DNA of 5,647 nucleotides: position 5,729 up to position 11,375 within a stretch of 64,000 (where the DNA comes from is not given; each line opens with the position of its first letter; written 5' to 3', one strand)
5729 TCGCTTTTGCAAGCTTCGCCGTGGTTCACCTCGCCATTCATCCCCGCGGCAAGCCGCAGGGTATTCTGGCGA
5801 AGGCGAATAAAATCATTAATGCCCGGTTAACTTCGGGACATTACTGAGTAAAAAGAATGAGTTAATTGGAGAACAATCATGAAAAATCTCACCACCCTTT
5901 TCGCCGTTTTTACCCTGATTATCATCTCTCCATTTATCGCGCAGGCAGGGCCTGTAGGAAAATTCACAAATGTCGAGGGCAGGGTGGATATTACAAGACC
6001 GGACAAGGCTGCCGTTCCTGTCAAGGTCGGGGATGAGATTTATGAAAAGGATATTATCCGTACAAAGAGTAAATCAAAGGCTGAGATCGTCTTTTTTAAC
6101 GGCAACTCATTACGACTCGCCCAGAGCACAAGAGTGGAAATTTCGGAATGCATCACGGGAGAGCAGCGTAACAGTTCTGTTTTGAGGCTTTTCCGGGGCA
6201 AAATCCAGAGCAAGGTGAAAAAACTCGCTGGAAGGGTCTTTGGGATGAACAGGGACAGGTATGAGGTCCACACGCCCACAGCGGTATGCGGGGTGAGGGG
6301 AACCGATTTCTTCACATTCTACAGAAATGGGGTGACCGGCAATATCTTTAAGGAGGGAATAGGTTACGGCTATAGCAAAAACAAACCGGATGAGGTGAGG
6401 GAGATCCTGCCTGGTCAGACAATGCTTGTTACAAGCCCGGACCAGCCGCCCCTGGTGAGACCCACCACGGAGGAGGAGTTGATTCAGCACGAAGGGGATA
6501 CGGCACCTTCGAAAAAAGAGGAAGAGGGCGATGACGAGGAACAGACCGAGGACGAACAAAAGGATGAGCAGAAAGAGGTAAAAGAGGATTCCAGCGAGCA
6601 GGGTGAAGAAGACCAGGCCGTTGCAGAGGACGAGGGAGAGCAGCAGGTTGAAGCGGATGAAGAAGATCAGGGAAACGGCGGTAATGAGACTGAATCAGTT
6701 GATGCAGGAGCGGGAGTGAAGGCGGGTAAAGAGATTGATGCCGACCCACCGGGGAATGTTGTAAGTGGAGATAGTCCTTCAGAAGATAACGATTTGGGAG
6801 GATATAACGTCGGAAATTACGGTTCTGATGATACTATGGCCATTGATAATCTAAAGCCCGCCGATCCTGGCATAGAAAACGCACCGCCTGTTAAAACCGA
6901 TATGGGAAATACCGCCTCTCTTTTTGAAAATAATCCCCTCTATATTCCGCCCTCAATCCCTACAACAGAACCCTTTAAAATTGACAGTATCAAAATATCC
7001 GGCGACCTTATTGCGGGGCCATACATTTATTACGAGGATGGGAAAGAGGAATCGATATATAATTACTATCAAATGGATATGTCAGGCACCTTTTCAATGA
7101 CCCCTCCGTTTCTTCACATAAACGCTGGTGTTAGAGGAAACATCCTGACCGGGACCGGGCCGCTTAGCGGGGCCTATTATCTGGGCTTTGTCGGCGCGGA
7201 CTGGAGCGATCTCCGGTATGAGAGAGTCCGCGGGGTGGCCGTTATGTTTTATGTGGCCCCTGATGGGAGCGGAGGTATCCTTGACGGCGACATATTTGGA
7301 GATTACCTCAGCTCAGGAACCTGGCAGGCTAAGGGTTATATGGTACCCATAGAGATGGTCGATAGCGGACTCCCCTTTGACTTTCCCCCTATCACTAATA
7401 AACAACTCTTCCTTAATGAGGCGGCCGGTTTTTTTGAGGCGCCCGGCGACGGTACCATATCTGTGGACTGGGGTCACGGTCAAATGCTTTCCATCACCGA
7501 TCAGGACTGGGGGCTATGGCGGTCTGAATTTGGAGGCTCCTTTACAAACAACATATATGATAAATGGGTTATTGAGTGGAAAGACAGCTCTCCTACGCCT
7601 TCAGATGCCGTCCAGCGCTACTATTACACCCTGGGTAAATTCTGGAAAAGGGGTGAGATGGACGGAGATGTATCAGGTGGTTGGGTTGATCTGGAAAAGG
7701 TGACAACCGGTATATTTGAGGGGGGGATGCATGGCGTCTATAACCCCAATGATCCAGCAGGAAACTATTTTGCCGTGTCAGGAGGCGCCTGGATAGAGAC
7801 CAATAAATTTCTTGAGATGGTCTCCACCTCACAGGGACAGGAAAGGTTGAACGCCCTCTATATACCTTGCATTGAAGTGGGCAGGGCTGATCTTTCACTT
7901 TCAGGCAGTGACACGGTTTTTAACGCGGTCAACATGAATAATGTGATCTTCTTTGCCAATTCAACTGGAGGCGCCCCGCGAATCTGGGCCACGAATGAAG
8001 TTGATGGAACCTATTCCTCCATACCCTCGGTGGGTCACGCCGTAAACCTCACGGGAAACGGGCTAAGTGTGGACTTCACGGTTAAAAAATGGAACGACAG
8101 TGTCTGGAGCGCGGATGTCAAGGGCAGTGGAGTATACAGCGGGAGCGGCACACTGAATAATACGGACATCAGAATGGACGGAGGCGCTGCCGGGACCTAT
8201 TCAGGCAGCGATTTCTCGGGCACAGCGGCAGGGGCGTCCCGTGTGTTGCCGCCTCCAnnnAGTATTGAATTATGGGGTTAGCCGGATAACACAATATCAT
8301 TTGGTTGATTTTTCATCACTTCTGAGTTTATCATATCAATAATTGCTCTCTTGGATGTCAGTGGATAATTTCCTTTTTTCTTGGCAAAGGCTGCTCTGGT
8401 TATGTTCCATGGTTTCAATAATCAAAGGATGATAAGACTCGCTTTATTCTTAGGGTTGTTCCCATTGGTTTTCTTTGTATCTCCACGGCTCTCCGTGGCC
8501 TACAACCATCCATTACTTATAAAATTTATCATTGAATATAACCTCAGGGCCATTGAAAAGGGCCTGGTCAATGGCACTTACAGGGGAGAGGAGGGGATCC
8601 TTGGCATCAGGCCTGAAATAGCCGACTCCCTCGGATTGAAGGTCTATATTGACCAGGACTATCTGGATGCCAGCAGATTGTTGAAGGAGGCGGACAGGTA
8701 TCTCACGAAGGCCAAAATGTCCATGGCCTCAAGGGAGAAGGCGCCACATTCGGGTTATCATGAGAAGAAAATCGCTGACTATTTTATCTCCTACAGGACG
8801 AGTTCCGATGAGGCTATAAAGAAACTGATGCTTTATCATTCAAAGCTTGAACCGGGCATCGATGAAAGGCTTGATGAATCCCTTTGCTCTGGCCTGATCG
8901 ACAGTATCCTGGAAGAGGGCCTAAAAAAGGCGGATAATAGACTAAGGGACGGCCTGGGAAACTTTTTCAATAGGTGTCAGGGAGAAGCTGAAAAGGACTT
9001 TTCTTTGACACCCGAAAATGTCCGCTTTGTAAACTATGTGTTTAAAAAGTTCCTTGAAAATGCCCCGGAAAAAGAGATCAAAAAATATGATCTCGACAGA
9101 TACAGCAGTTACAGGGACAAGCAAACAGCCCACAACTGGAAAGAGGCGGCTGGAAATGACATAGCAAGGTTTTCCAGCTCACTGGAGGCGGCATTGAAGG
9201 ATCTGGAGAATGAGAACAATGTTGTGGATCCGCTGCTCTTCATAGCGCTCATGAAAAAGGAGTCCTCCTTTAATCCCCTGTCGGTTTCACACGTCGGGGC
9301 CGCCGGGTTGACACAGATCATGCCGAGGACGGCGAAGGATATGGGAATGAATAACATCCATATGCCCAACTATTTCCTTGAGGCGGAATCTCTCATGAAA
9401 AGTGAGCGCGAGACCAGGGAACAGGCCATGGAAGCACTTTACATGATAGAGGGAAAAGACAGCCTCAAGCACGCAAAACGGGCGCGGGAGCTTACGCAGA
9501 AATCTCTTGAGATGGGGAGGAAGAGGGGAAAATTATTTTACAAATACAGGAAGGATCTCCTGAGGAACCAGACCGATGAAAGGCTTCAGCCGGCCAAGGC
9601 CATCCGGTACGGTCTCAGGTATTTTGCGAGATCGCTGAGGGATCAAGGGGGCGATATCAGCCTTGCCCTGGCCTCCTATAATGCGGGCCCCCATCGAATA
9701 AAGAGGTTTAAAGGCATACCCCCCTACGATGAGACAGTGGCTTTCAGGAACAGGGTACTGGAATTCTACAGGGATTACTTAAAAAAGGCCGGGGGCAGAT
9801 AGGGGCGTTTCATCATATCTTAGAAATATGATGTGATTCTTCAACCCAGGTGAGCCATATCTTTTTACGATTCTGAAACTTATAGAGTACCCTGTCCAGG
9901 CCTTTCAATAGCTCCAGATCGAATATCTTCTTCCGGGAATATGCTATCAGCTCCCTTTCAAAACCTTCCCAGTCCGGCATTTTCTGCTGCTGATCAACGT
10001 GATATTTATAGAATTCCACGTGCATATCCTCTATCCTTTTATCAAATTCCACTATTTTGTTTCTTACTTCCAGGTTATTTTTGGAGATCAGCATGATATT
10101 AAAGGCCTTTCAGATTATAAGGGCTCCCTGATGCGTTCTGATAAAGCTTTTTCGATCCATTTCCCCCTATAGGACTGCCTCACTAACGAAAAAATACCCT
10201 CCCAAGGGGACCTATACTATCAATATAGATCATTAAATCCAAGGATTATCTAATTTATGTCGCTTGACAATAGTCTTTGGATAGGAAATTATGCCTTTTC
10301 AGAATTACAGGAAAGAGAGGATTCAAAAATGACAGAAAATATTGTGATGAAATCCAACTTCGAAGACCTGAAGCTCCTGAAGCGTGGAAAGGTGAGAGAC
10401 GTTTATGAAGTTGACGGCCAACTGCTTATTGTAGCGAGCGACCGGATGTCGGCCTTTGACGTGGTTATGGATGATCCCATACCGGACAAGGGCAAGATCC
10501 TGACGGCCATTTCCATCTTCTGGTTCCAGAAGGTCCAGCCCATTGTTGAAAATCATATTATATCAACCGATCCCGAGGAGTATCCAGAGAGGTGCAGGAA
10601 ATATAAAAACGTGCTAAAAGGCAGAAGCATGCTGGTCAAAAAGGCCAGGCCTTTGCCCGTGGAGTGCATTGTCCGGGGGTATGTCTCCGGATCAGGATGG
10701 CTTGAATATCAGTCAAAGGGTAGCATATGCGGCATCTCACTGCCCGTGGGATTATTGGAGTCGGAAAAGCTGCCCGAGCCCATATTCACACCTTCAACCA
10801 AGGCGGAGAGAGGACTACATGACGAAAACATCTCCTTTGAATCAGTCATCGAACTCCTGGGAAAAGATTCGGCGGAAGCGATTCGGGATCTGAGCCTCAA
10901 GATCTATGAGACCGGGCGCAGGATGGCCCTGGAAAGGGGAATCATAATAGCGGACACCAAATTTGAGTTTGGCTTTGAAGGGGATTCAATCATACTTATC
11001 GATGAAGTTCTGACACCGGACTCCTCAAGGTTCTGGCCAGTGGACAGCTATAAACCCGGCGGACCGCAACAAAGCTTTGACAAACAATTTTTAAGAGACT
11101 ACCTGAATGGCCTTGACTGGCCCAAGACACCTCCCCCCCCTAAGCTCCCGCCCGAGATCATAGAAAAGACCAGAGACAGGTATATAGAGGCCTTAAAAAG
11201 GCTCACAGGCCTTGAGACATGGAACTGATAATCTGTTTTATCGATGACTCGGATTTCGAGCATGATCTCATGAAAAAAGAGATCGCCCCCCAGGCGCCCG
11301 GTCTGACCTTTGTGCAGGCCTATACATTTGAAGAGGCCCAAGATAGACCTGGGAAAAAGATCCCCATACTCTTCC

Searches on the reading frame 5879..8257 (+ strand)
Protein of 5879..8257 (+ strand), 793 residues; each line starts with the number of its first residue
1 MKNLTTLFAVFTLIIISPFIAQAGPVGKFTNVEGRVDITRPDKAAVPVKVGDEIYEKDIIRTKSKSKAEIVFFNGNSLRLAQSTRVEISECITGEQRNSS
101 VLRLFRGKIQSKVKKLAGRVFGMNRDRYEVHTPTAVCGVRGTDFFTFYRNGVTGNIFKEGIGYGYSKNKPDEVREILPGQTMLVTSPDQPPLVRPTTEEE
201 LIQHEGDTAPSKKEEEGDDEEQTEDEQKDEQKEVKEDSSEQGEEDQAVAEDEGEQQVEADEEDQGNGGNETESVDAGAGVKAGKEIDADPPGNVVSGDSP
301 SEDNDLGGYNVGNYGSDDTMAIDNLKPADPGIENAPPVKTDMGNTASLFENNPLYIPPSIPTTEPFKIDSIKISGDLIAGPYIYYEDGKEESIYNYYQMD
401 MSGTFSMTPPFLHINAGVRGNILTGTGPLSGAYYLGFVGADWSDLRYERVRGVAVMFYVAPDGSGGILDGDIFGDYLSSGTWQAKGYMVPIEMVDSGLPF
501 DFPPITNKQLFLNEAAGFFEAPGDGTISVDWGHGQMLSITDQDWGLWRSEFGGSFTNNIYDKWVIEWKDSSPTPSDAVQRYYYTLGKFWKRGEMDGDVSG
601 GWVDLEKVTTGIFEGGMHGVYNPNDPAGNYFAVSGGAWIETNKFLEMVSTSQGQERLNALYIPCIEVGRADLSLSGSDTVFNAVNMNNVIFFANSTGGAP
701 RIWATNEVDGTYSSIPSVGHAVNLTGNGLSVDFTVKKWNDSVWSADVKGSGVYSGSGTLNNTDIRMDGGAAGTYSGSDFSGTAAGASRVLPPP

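Call 41: search_protein_families(library=pfam, proteins=[window:5879-8257:+], max_evalue=0.00001)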
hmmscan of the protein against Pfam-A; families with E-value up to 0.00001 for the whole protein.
window:5879-8257:+ (793 aa): 1 family
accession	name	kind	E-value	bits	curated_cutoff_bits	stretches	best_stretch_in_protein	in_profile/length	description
PF04773.18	FecR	-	9.8e-11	42.4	24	1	59-146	2-79/97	FecR protein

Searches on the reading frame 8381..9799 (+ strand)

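Call 23: search_protein_families(library=pfam, proteins=[window:8381-9799:+], max_evalue=0.00001)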
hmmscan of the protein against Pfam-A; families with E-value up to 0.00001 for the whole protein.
window:8381-9799:+ (473 aa): 1 family
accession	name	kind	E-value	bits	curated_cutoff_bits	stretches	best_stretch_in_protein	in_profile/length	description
PF01464.25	SLT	-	3.2e-21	75.5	21.3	2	278-328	8-58/117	Transglycosylase SLT domain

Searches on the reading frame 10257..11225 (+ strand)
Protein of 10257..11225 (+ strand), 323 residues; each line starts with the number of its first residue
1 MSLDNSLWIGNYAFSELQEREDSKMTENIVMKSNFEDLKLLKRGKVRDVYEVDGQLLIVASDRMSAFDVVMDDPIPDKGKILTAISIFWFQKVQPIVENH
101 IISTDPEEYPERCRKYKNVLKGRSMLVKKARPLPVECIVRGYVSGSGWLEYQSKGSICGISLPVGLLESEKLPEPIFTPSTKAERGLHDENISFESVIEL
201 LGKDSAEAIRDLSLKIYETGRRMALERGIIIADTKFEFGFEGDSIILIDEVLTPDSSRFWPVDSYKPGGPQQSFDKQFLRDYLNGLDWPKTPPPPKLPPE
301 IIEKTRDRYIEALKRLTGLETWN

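Call 41: search_protein_families(library=pfam, proteins=[window:10257-11225:+], max_evalue=0.00001)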
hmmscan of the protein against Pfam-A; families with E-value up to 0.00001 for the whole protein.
window:10257-11225:+ (323 aa): 1 family
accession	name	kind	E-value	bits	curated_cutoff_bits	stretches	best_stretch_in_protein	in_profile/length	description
PF01259.24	SAICAR_synt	-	3.1e-77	259.9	20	1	41-287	2-225/233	SAICAR synthetase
